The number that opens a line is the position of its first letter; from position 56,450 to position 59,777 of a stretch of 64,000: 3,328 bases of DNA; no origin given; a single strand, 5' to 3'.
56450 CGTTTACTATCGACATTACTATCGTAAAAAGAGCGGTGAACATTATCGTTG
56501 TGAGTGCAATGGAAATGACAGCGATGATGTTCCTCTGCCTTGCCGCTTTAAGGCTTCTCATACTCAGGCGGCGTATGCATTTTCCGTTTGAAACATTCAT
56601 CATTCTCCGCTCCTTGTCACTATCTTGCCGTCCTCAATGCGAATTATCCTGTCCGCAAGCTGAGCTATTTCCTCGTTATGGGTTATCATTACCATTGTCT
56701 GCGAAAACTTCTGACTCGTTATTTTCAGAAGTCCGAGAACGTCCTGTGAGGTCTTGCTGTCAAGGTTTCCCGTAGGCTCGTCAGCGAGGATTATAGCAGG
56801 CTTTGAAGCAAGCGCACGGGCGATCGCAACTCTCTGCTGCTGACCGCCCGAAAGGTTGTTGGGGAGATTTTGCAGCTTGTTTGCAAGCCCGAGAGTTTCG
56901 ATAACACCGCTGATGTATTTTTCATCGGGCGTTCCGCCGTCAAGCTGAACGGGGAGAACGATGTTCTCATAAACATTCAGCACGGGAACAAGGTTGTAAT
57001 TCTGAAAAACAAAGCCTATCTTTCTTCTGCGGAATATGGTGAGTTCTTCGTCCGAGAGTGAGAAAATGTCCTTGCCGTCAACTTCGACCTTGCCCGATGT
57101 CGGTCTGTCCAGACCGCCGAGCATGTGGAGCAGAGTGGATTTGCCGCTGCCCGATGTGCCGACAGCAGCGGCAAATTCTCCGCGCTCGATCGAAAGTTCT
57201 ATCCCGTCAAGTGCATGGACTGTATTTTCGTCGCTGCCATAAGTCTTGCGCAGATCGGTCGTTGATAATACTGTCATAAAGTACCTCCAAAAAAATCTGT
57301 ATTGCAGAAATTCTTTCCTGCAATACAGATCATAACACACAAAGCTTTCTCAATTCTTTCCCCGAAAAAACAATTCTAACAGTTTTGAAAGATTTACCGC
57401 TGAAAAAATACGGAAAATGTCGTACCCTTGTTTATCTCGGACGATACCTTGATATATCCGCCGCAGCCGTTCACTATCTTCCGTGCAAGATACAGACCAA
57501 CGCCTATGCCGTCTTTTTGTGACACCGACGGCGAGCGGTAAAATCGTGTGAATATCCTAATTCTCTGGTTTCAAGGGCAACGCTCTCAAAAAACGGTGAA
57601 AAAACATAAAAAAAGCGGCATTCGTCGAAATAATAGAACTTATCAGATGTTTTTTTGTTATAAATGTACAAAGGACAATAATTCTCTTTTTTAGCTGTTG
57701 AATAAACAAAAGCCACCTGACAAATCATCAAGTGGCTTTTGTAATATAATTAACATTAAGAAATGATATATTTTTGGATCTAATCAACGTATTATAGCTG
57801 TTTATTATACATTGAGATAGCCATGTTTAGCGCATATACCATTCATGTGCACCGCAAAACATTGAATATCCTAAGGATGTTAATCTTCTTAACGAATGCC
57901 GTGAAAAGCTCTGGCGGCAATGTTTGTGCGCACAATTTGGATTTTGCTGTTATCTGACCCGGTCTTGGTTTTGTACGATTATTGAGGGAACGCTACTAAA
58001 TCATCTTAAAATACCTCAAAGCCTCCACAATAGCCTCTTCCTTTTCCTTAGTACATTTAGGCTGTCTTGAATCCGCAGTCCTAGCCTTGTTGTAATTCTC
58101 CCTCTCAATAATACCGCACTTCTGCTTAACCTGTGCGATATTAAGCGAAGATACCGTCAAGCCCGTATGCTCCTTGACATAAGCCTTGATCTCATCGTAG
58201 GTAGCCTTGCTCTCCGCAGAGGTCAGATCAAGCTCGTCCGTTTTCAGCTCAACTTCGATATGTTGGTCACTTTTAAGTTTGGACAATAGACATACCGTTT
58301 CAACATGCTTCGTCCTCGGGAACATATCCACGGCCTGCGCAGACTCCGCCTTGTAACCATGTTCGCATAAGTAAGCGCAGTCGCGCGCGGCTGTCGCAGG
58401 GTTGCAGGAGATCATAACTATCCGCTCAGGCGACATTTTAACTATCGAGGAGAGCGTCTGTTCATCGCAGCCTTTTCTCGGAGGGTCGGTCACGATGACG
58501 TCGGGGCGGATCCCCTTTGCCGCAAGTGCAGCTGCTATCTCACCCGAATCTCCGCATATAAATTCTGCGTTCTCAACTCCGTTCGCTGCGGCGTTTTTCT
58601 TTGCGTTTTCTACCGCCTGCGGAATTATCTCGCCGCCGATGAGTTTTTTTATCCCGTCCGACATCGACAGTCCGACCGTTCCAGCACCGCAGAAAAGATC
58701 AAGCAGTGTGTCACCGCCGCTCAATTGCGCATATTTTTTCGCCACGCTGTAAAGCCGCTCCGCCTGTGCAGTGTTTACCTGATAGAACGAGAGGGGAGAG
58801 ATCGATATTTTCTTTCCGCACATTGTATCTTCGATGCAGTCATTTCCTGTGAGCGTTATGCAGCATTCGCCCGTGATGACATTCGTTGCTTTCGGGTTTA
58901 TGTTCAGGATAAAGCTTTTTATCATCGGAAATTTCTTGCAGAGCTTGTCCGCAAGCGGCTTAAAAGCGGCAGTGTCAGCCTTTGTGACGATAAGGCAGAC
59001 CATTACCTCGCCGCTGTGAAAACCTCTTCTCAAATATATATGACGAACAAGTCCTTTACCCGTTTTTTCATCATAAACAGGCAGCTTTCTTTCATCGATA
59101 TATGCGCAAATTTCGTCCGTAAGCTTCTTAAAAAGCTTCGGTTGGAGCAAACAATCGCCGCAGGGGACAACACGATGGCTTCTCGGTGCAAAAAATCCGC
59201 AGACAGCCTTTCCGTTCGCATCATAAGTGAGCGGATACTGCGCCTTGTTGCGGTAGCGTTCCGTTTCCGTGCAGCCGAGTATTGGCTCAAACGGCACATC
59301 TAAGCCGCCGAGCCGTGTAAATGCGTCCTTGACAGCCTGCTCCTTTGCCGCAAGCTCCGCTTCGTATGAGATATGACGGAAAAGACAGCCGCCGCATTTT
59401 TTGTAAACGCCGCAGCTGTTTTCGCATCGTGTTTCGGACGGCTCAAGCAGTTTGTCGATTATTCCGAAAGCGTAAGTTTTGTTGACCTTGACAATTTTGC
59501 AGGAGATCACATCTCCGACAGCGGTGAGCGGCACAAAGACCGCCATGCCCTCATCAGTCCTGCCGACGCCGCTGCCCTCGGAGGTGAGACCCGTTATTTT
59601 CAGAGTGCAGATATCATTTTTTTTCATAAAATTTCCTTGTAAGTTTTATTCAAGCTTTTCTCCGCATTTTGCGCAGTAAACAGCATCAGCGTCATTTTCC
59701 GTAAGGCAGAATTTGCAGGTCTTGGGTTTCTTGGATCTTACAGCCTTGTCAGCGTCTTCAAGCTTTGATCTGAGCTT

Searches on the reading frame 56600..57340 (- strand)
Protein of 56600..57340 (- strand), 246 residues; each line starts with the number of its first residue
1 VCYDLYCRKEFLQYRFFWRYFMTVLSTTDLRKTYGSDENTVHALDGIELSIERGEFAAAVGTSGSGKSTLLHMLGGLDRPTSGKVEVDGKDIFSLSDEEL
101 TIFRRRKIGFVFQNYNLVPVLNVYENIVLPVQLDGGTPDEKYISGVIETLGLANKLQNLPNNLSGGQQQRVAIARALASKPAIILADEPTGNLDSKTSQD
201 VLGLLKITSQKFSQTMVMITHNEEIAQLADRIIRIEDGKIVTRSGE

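Call 72: search_protein_families(library=pfam, proteins=[window:56600-57340:-], max_evalue=0.000001)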
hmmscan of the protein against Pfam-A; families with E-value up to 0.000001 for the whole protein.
window:56600-57340:- (246 aa): 2 families
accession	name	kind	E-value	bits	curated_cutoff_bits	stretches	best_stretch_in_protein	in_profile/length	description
PF00005.33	ABC_tran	-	2.3e-34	119.3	25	1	44-190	1-136/137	ABC transporter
PF02463.25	SMC_N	-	2.9e-08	33.9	40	0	152-236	132-212/220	RecF/RecN/SMC N terminal domain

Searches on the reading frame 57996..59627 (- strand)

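Call 72: search_protein_families(library=pfam, proteins=[window:57996-59627:-], max_evalue=0.000001)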
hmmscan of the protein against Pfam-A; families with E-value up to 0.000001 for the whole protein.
window:57996-59627:- (543 aa): 4 families
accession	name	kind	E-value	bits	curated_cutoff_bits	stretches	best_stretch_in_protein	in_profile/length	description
PF05958.17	tRNA_U5-meth_tr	-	4e-23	82.4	23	1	88-450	2-356/357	tRNA (Uracil-5-)-methyltransferase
PF01938.26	TRAM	-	1.2e-10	41.5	21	1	7-56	8-59/61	TRAM domain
PF13847.12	Methyltransf_31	-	1.5e-10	41.4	27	1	303-381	2-81/145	Methyltransferase domain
PF09445.16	Methyltransf_15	-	1.2e-07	31.9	22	1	307-388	3-85/165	RNA cap guanine-N2 methyltransferase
